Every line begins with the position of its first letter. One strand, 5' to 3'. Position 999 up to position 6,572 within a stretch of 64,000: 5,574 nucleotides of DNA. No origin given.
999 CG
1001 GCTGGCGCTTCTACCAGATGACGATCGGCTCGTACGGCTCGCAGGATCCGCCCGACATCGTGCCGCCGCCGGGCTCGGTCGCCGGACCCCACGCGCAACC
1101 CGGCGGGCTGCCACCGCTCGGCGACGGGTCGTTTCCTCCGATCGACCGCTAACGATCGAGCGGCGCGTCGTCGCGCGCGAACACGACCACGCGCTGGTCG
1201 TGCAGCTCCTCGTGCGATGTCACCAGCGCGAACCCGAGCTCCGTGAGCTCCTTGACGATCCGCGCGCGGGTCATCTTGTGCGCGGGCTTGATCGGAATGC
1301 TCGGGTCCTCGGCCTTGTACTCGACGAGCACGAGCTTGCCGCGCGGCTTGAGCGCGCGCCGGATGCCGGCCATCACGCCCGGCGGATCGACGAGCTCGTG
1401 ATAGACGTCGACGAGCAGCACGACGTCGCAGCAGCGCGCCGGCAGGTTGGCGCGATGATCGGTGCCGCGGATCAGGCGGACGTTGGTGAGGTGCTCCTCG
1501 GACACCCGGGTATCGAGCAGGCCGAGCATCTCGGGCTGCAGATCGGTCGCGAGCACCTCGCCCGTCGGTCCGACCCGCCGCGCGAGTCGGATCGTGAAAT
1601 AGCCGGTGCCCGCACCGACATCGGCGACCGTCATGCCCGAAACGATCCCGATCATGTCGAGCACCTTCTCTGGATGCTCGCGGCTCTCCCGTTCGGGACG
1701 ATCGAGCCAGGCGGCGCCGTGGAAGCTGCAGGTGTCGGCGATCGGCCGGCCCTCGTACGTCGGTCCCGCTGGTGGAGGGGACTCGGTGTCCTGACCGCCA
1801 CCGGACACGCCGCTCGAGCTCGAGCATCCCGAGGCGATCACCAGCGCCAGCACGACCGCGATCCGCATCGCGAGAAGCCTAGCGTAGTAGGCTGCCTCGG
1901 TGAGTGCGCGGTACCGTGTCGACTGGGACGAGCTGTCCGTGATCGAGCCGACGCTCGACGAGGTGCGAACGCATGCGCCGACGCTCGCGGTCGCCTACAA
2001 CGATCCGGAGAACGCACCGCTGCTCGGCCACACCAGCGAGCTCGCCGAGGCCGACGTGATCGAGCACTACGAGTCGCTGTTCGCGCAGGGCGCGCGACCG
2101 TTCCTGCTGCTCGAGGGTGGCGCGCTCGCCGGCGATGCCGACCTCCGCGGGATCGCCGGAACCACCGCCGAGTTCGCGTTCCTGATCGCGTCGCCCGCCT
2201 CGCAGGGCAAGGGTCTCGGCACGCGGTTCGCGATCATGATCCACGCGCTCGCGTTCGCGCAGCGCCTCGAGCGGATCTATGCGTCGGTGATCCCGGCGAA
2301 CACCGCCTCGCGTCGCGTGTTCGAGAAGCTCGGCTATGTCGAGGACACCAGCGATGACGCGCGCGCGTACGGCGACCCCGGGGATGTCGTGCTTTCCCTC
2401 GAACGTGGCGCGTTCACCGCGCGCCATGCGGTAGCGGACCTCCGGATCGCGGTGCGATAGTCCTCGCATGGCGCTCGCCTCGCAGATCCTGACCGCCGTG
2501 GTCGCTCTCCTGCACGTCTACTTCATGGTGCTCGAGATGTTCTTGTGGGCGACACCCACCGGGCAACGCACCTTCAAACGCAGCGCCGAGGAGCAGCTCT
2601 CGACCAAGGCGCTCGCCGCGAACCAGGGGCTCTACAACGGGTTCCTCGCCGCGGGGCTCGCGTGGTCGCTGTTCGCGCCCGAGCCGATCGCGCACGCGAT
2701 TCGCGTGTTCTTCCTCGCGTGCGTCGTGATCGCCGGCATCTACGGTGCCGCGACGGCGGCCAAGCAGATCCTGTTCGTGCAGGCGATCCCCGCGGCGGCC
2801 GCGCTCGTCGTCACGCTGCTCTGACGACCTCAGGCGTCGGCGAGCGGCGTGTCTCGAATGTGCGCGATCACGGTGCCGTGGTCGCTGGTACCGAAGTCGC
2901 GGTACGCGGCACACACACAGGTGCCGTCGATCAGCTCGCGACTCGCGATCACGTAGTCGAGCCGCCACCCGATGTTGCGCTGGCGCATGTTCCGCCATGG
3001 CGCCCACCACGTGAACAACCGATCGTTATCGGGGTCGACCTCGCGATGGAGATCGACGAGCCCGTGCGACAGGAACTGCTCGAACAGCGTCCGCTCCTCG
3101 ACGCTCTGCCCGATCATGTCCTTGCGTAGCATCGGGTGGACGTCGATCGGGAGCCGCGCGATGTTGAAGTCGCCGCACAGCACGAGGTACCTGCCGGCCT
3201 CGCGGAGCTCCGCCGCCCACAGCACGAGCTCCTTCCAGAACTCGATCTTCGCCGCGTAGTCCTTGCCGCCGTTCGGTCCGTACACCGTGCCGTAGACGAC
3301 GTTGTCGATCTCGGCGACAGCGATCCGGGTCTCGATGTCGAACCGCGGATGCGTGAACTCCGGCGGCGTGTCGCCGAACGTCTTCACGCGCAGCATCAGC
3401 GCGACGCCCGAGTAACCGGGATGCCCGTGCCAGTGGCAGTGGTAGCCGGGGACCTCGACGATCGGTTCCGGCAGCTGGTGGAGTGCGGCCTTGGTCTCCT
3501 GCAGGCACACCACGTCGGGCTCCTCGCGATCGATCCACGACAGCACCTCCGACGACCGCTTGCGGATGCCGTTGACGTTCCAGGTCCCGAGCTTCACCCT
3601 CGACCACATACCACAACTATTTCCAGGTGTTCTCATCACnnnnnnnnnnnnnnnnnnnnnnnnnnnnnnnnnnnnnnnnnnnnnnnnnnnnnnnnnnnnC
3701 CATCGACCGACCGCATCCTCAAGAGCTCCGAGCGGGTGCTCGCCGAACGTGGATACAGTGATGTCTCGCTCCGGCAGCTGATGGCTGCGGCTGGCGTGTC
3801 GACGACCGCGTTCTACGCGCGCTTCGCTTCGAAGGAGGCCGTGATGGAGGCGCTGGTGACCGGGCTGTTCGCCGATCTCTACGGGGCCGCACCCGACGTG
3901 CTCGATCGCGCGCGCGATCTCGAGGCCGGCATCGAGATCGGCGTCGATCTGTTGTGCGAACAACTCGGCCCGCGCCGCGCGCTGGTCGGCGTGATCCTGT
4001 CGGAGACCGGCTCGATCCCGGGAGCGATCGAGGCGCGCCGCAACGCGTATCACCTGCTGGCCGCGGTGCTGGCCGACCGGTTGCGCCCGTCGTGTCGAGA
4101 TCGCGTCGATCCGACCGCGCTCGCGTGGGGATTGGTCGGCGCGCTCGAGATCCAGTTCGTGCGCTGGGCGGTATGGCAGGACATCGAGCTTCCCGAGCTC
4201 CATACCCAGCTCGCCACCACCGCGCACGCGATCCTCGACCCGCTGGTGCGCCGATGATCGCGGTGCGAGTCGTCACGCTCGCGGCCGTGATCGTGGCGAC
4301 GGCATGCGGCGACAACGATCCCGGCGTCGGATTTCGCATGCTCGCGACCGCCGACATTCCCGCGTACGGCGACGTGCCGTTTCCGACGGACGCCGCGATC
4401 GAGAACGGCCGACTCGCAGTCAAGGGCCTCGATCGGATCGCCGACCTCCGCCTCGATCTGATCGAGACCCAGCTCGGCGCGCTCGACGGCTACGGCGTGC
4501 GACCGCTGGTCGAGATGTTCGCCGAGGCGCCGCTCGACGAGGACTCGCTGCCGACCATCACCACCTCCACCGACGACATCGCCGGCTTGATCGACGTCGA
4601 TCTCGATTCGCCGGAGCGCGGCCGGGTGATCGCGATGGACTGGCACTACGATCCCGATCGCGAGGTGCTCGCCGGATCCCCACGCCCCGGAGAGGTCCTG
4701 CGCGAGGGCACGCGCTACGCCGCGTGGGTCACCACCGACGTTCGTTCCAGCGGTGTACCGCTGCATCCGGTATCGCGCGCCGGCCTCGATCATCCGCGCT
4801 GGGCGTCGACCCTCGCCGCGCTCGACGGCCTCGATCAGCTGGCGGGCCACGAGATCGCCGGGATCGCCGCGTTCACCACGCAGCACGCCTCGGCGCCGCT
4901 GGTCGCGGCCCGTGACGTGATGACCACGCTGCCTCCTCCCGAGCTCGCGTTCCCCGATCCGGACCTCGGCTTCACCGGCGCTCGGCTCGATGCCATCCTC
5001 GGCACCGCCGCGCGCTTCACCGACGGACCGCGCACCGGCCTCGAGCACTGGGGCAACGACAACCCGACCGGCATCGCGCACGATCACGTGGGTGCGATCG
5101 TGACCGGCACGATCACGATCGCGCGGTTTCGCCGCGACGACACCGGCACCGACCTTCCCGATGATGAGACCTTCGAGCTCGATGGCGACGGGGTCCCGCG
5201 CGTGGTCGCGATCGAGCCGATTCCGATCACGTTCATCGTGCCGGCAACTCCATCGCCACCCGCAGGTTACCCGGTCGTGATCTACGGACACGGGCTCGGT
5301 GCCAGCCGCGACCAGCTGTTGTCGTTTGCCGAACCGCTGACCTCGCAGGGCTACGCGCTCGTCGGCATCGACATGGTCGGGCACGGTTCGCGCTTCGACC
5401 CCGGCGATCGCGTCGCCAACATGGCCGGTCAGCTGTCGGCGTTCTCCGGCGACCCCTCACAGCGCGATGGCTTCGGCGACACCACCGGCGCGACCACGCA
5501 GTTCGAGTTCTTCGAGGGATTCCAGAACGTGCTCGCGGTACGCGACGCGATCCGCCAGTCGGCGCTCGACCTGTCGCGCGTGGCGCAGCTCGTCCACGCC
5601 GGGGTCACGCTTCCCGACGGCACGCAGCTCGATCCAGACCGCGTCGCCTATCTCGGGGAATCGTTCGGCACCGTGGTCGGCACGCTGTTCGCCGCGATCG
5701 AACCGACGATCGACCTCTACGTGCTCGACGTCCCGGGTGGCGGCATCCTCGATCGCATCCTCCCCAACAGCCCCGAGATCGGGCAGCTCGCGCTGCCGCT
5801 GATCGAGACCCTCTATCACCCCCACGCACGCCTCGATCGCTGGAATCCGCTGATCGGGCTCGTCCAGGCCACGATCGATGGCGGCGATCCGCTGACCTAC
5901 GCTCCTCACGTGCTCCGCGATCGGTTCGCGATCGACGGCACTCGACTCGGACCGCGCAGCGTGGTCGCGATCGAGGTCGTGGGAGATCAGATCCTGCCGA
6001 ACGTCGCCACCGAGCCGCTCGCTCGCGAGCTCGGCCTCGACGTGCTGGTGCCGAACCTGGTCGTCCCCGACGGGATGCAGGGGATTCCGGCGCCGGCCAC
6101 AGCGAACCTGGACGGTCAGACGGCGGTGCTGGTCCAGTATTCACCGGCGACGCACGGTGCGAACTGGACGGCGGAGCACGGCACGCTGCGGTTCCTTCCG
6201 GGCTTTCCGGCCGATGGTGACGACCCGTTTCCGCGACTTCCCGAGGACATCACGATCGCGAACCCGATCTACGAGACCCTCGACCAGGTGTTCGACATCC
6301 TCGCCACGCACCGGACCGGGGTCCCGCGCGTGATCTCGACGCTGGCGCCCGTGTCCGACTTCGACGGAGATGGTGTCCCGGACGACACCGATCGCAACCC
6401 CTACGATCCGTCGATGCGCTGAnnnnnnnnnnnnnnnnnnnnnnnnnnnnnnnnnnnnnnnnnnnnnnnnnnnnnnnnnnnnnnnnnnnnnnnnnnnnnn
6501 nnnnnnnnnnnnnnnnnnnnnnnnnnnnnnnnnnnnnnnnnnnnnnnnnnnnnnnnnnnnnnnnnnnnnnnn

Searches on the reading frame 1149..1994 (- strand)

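Call 16: search_protein_families(library=pfam, proteins=[window:1149-1994:-], max_evalue=0.01)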
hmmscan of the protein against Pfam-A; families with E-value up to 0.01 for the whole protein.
window:1149-1994:- (281 aa): 13 families
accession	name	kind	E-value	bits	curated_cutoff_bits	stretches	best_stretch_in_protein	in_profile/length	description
PF13847.12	Methyltransf_31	-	3.8e-17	62.8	27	1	118-233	2-119/145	Methyltransferase domain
PF08241.18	Methyltransf_11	-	1.7e-15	57.9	21.2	1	125-223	2-95/95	Methyltransferase domain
PF13649.12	Methyltransf_25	-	2.6e-15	57.3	27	1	123-219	1-97/97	Methyltransferase domain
PF08242.18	Methyltransf_12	-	2.3e-13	51.1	30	1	125-221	2-98/98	Methyltransferase domain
PF01209.24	Ubie_methyltran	-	1.2e-12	48.2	20.1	1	109-227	37-155/233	ubiE/COQ5 methyltransferase family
PF13489.12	Methyltransf_23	-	9.8e-11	42.1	27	1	117-230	20-123/164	Methyltransferase domain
PF01135.25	PCMT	-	5.3e-07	30.1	20.3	1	111-177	65-131/210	Protein-L-isoaspartate(D-aspartate) O-methyltransferase (PCMT)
PF01728.25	FtsJ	-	2e-06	28.3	24.1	1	111-173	12-76/181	FtsJ-like methyltransferase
PF00891.24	Methyltransf_2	-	3.7e-05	23.6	22.3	1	109-226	52-167/210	O-methyltransferase domain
PF10294.15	Methyltransf_16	-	0.00096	19.4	21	1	119-227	46-158/174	Lysine methyltransferase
PF02390.23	Methyltransf_4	-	0.0017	18.3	24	1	121-177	3-58/173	Putative methyltransferase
PF05175.20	MTS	-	0.0023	18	23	1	121-225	33-140/170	Methyltransferase small domain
PF02475.24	TRM5-TYW2_MTfase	-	0.0024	18.3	28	1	119-197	36-113/164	TRM5/TYW2 methyltransferase domain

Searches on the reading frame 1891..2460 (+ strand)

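Call 16: search_protein_families(library=pfam, proteins=[window:1891-2460:+], max_evalue=0.01)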
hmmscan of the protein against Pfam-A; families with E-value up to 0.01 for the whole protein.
window:1891-2460:+ (189 aa): 7 families
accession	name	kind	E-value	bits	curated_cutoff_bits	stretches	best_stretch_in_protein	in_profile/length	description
PF13302.13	Acetyltransf_3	-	4e-12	47.5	25.4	1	26-149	9-137/138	Acetyltransferase (GNAT) domain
PF00583.31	Acetyltransf_1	-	2.2e-10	41.2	20.7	1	52-149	17-116/116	Acetyltransferase (GNAT) family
PF08445.16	FR47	-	7.1e-07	29.6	22.1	1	97-152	26-80/86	FR47-like protein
PF13420.13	Acetyltransf_4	-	2.2e-05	25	24.3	1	53-149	38-134/155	Acetyltransferase (GNAT) domain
PF13508.13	Acetyltransf_7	-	0.00026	21.7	27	1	71-151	6-84/84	Acetyltransferase (GNAT) domain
PF13673.13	Acetyltransf_10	-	0.00061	20.2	23.6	1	61-154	23-112/128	Acetyltransferase (GNAT) domain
PF13523.12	Acetyltransf_8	-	0.0016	18.5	27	1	67-151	52-139/145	Acetyltransferase (GNAT) domain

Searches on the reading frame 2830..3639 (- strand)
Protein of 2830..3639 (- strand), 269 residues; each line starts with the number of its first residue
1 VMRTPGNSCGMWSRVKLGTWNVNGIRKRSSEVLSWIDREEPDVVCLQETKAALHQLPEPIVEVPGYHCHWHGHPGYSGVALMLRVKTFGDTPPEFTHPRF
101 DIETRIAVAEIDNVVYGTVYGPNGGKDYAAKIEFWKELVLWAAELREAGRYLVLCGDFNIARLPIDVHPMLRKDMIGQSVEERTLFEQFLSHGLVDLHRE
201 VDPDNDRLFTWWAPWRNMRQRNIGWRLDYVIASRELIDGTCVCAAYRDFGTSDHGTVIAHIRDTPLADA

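Call 16: search_protein_families(library=pfam, proteins=[window:2830-3639:-], max_evalue=0.01)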
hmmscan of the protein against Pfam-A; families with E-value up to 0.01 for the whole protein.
window:2830-3639:- (269 aa): 1 family
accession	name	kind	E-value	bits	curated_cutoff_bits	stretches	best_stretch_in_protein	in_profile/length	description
PF03372.29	Exo_endo_phos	-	5e-30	105.3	24.5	1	18-237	1-207/225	Endonuclease/Exonuclease/phosphatase family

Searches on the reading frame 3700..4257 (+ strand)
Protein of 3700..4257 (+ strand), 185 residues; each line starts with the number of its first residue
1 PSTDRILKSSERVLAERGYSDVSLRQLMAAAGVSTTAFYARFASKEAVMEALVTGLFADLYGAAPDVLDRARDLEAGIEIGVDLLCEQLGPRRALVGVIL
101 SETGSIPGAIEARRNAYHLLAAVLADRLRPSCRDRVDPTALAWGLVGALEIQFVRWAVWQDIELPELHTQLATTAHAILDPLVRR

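Call 3: search_protein_families(library=pfam, proteins=[window:3700-4257:+], max_evalue=1)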
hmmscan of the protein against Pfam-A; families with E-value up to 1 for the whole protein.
window:3700-4257:+ (185 aa): 2 families
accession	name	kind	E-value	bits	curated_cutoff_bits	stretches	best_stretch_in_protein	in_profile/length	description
PF00440.29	TetR_N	-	4.8e-13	49.1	24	1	6-52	1-47/47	Bacterial regulatory proteins, tetR family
PF01648.25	ACPS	-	0.029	14.8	25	1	14-60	22-71/111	4'-phosphopantetheinyl transferase superfamily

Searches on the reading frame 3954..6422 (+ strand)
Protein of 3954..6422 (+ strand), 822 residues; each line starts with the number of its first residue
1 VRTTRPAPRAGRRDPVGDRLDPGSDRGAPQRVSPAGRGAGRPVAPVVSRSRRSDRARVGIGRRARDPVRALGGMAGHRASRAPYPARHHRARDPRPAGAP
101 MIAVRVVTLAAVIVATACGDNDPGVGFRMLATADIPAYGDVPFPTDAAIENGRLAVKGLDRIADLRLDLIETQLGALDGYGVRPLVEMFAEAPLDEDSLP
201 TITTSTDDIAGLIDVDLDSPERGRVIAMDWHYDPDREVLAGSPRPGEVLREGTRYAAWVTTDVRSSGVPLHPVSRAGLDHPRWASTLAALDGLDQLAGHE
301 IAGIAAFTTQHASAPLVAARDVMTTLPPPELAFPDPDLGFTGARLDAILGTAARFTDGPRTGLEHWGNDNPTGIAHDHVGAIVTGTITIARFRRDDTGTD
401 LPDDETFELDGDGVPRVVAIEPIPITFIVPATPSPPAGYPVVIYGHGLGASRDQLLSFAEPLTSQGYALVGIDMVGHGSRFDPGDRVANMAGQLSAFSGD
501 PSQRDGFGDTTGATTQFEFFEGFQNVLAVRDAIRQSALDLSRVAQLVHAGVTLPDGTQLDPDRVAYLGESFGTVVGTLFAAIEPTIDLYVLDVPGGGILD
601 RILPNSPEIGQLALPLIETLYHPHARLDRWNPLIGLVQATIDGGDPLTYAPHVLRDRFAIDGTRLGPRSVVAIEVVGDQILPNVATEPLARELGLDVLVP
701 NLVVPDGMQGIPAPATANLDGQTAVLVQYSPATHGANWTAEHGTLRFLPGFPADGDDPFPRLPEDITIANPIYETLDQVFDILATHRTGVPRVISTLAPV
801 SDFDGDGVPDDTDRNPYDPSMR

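Call 3: search_protein_families(library=pfam, proteins=[window:3954-6422:+], max_evalue=1)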
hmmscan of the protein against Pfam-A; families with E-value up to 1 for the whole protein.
window:3954-6422:+ (822 aa): 3 families
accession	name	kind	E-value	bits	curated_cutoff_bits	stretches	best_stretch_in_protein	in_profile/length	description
PF00561.26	Abhydrolase_1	-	1.6e-05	25.1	25.8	1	440-594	1-102/245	alpha/beta hydrolase fold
PF03403.19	PAF-AH_p_II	-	0.0011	18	20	1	435-470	96-131/372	Platelet-activating factor acetylhydrolase, isoform II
PF12146.15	Hydrolase_4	-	0.0017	18.2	27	1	441-479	6-44/239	Serine aminopeptidase, S33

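Call 4: search_protein_families(library=ncbifam, proteins=[window:3954-6422:+], max_evalue=1)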
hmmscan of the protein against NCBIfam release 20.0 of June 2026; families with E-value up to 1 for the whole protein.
window:3954-6422:+ (822 aa): 4 families
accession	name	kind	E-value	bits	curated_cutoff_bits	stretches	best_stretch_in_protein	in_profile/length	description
TIGR03502.1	lipase_Pla1_cef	subfamily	1.7e-23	82.8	383.9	2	434-582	441-570/790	VolA/Pla-1 family phospholipase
NF047920.1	lactonase_UilS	equivalog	0.014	15.1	400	1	436-479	21-65/285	UilS family quorum-quenching N-acyl-homoserine lactonase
NF007857.0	PRK10566.1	equivalog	0.023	14.5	201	1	437-485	25-73/249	esterase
TIGR03695.1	menH_SHCHC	equivalog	0.29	10.5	208.55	1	440-487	3-50/252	2-succinyl-6-hydroxy-2,4-cyclohexadiene-1-carboxylate synthase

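Call 65: search_solved_structures(query=window:4254-6419:+, max_evalue=0.01)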
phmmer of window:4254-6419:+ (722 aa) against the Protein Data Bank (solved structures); distinct sequences matched with E-value up to 0.01: 0.
